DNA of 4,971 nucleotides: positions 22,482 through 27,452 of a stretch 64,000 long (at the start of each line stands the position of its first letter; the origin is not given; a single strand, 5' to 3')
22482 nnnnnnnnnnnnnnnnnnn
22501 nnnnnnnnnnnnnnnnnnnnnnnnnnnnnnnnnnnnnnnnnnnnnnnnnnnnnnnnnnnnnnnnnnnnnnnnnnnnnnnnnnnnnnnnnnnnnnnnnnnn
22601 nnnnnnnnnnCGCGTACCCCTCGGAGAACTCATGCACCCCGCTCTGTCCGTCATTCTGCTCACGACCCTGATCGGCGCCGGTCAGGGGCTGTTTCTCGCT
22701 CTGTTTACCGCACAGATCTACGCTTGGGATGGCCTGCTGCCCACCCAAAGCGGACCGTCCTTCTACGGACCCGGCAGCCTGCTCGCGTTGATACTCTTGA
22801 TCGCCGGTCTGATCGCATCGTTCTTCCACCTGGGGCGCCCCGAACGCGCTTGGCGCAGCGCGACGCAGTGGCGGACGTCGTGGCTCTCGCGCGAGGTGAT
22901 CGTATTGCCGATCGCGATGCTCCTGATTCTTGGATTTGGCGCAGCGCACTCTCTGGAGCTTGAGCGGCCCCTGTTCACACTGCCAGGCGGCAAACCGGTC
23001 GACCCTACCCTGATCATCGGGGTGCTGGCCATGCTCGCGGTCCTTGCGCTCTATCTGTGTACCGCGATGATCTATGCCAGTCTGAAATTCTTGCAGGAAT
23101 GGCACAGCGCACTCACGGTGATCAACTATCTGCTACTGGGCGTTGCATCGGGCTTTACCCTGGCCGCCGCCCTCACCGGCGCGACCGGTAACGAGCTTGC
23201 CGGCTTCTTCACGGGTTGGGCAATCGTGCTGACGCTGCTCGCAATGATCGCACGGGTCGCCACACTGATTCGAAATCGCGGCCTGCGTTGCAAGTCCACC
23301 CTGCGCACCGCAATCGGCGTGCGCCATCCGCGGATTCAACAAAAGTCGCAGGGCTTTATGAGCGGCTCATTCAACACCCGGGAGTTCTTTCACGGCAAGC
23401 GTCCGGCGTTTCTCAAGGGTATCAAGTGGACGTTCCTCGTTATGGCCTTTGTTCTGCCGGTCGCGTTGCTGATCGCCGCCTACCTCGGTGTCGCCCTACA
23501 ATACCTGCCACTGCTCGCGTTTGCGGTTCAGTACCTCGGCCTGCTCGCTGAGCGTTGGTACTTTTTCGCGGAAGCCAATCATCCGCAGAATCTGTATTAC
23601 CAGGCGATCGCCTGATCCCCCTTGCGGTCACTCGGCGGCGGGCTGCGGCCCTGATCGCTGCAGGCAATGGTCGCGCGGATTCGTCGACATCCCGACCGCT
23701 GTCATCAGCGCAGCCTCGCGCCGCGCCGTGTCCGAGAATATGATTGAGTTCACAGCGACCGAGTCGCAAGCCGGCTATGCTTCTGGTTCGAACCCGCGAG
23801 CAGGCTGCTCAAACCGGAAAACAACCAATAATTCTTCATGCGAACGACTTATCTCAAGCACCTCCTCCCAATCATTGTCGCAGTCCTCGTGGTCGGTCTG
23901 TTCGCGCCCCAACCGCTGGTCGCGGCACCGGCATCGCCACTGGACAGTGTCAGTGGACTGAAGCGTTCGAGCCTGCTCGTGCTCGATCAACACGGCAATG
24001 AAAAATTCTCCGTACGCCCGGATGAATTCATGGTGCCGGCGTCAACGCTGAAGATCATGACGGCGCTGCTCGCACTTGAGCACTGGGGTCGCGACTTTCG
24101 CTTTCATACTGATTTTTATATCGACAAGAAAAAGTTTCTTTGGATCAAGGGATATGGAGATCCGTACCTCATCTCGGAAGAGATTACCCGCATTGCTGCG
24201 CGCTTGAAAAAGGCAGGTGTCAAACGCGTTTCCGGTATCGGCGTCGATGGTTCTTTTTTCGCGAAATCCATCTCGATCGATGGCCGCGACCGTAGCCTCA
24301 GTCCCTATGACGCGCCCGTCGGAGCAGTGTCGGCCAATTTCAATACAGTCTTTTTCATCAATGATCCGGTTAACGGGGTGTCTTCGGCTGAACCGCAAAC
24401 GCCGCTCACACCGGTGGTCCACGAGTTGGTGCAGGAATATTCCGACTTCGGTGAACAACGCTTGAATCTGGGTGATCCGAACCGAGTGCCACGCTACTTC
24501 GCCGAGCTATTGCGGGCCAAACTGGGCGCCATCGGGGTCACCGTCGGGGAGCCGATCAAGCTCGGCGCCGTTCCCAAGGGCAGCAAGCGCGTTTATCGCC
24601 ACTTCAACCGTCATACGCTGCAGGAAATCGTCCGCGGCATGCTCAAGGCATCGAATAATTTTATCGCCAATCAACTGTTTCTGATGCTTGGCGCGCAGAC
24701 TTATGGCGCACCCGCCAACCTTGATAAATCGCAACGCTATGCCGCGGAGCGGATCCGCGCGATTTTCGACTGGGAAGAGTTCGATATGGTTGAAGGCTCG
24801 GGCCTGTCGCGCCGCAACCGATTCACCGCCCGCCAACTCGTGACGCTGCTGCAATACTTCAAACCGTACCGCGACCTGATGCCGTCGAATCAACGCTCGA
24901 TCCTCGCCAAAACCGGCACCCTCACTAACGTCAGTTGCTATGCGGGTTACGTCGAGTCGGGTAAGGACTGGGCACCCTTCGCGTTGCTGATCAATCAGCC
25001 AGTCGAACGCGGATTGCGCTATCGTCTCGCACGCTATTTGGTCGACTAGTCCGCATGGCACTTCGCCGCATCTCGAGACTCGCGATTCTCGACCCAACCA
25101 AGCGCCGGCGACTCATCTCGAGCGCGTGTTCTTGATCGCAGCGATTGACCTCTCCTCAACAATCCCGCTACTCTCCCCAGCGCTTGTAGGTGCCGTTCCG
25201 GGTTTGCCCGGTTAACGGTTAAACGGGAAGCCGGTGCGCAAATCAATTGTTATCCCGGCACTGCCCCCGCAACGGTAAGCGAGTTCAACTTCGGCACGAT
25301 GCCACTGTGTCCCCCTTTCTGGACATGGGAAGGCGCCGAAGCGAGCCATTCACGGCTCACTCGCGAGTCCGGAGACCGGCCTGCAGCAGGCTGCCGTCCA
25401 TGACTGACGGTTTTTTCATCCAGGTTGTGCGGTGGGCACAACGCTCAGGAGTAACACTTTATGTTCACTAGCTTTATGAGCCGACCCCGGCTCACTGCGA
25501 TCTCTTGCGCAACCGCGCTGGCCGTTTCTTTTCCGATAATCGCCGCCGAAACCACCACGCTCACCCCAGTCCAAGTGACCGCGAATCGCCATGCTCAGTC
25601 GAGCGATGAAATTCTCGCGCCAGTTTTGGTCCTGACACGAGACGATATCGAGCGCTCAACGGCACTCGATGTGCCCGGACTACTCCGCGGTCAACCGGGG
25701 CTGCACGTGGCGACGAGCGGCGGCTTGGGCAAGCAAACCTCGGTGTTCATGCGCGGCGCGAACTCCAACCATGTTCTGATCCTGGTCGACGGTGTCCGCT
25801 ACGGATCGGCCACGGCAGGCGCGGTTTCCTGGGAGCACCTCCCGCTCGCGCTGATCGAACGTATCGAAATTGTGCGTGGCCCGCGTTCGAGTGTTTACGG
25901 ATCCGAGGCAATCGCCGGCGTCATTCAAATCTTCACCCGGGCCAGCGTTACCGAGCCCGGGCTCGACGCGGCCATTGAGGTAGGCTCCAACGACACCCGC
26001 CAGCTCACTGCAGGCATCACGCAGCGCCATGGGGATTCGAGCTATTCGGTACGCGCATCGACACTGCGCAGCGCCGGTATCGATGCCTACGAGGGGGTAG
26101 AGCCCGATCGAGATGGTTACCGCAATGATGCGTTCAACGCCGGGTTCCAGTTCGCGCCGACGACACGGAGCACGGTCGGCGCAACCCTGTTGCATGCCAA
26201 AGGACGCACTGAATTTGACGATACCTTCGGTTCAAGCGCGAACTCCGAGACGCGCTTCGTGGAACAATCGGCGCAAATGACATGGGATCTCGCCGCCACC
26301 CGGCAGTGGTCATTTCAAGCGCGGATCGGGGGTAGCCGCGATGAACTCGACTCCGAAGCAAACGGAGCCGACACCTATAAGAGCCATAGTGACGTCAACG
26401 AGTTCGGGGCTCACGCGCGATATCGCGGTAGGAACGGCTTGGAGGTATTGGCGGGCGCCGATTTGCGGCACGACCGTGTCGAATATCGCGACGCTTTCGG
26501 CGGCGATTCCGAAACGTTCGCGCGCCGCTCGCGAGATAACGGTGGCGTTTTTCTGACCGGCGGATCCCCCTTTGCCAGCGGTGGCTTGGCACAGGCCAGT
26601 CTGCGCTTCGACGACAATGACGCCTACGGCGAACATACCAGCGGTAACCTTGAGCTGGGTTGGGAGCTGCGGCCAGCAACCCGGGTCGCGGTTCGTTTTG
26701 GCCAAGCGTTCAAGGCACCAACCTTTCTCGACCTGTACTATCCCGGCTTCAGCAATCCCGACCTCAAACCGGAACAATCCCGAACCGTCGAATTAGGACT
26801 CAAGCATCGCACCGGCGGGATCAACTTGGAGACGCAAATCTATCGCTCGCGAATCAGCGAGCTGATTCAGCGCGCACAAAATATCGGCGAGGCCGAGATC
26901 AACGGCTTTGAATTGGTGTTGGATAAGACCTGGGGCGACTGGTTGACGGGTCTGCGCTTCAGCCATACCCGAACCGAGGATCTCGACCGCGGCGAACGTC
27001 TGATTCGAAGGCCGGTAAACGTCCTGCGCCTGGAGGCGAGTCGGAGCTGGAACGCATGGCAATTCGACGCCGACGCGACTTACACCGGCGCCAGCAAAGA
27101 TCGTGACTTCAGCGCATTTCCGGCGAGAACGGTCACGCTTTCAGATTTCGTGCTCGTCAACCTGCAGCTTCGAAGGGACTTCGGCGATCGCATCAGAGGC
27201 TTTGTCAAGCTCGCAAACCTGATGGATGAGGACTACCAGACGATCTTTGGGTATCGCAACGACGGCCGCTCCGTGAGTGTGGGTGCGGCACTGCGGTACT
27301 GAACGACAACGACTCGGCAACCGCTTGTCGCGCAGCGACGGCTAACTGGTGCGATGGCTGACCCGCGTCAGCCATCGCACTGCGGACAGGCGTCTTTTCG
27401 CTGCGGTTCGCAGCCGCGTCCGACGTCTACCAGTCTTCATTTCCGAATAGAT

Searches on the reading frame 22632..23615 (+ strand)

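Call 49: search_protein_families(library=ncbifam, proteins=[window:22632-23615:+], max_evalue=1e-10)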
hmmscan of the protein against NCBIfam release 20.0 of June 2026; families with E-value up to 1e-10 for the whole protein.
window:22632-23615:+ (327 aa): 0 families

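Call 60: search_protein_families(library=pfam, proteins=[window:22632-23615:+], max_evalue=0.00001)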
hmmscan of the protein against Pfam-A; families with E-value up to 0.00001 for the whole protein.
window:22632-23615:+ (327 aa): 1 family
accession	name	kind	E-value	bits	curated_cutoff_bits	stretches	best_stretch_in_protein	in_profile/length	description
PF04976.17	DmsC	-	8.4e-16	58.6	22.3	1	47-219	45-205/275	DMSO reductase anchor subunit (DmsC)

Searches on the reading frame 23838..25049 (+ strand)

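Call 49: search_protein_families(library=ncbifam, proteins=[window:23838-25049:+], max_evalue=1e-10)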
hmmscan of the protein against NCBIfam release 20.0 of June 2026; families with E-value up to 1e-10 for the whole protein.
window:23838-25049:+ (403 aa): 2 families
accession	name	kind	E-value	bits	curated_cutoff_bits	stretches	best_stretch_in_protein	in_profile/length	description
TIGR00666.1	PBP4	equivalog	1.4e-34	119.5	107.8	2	61-172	10-131/397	D-alanyl-D-alanine carboxypeptidase/D-alanyl-D-alanine endopeptidase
NF008322.0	PRK11113.1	equivalog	4.4e-31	107.9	527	2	219-342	253-378/477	serine-type D-Ala-D-Ala carboxypeptidase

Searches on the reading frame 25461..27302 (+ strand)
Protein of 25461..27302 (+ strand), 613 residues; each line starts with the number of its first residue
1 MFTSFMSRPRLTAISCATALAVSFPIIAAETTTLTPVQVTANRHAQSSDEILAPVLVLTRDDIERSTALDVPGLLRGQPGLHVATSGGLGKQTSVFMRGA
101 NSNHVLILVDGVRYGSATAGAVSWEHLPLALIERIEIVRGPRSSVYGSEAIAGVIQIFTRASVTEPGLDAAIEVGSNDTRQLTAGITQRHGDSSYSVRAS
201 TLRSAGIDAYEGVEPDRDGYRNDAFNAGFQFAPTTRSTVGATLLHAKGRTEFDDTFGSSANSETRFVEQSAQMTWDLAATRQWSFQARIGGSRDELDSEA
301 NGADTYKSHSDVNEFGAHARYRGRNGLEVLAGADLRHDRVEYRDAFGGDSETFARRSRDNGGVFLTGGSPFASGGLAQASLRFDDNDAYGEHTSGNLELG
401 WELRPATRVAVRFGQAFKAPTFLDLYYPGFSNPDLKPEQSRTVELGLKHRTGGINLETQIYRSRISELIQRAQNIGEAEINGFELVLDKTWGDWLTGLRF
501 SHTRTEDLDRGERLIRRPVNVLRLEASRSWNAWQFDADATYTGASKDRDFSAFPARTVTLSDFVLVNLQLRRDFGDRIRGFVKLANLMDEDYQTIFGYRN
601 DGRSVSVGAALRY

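Call 49: search_protein_families(library=ncbifam, proteins=[window:25461-27302:+], max_evalue=1e-10)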
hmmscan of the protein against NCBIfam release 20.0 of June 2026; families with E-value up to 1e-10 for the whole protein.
window:25461-27302:+ (613 aa): 19 families
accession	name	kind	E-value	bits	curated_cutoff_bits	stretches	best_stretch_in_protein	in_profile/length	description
TIGR01779.1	TonB-B12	equivalog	2.1e-133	446.1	599.7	1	16-606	8-607/614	TonB-dependent vitamin B12 receptor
NF007926.1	PRK10641.1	equivalog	6.1e-88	295.9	836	1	29-605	22-609/617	TonB-dependent vitamin B12 receptor BtuB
TIGR01785.1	TonB-hemin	subfamily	3.6e-46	157.9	316.85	1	35-610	2-674/677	TonB-dependent heme/hemoglobin receptor family protein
TIGR01786.1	TonB-hemlactrns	subfamily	5.9e-42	143.9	323.75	2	37-160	3-134/719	TonB-dependent hemoglobin/transferrin/lactoferrin family receptor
TIGR01783.1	TonB-siderophor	subfamily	2.4e-31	109.1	223.5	2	55-215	6-164/649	TonB-dependent siderophore receptor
NF007478.2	PRK10064.1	equivalog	2.5e-30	105.3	745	1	9-160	6-158/663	catecholate siderophore receptor CirA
NF010010.0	PRK13483.1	equivalog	1.9e-29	102.2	927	1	11-163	9-166/660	ligand-gated channel protein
NF053590.1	TonB_dep_TOL0244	equivalog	3.5e-25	88.7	645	1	34-468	10-446/604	TOL_0244 family TonB-dependent receptor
NF010038.0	PRK13513.1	equivalog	3.6e-22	78.7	942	1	17-163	16-168/659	ligand-gated channel protein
NF010048.1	PRK13524.1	subfamily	6.3e-20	71.2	493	1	30-186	36-200/744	FepA family TonB-dependent siderophore receptor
NF010011.0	PRK13484.1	equivalog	1.7e-18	66.3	1197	1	14-176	13-174/682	IreA family TonB-dependent siderophore receptor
NF010012.0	PRK13486.1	equivalog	1.1e-17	63.6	924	1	23-164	18-162/696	TonB-dependent receptor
NF010051.0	PRK13528.1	subfamily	3.8e-16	58.5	583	1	33-189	35-199/727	FepA family TonB-dependent siderophore receptor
NF050067.1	TonBEntbctnRecCfrA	equivalog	4.2e-16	58.4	1200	1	18-165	10-163/698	TonB-dependent ferric enterobactin receptor CfrA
NF038079.1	TonB_sider_MxcH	equivalog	1.8e-15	56.1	925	1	38-202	123-281/792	TonB-dependent siderophore myxochelin receptor MxcH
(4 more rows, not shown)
